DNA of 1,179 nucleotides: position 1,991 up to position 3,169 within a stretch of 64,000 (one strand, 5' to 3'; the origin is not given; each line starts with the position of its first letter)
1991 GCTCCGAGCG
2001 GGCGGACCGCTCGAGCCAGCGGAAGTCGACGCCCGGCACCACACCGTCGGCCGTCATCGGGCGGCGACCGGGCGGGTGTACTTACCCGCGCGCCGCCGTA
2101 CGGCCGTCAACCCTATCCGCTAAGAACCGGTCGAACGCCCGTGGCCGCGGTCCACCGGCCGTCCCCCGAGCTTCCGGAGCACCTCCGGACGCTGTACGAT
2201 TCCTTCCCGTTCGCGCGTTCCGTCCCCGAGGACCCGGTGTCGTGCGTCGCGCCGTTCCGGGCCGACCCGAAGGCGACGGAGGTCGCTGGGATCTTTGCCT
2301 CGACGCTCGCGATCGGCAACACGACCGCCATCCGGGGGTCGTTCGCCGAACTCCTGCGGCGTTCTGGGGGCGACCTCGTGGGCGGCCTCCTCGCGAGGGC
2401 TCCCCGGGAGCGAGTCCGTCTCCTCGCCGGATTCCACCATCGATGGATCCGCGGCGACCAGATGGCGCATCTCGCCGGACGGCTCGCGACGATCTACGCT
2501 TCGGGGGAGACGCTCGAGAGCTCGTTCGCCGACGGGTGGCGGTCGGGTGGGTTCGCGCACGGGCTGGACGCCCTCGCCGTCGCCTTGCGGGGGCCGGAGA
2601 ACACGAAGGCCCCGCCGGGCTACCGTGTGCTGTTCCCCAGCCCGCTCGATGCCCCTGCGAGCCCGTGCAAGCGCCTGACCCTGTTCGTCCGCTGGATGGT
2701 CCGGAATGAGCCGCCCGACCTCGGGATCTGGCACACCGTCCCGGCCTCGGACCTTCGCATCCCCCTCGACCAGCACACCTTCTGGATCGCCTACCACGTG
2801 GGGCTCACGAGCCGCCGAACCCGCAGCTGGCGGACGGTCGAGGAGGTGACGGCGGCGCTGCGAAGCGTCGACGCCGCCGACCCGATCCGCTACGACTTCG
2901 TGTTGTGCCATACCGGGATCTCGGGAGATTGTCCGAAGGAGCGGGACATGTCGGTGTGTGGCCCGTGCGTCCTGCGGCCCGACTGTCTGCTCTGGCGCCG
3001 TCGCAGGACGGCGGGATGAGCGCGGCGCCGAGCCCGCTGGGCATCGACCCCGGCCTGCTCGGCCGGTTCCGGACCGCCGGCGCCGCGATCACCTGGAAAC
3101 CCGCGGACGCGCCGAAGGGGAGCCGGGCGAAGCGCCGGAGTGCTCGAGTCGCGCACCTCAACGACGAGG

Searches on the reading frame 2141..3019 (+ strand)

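Call 79: search_protein_families(library=pfam, proteins=[window:2141-3019:+], max_evalue=0.001)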
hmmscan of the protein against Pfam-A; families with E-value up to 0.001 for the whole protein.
window:2141-3019:+ (292 aa): 1 family
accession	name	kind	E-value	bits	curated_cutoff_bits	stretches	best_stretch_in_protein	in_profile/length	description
PF09674.15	DUF2400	-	6.8e-50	170.6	25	1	31-260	1-224/225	Protein of unknown function (DUF2400)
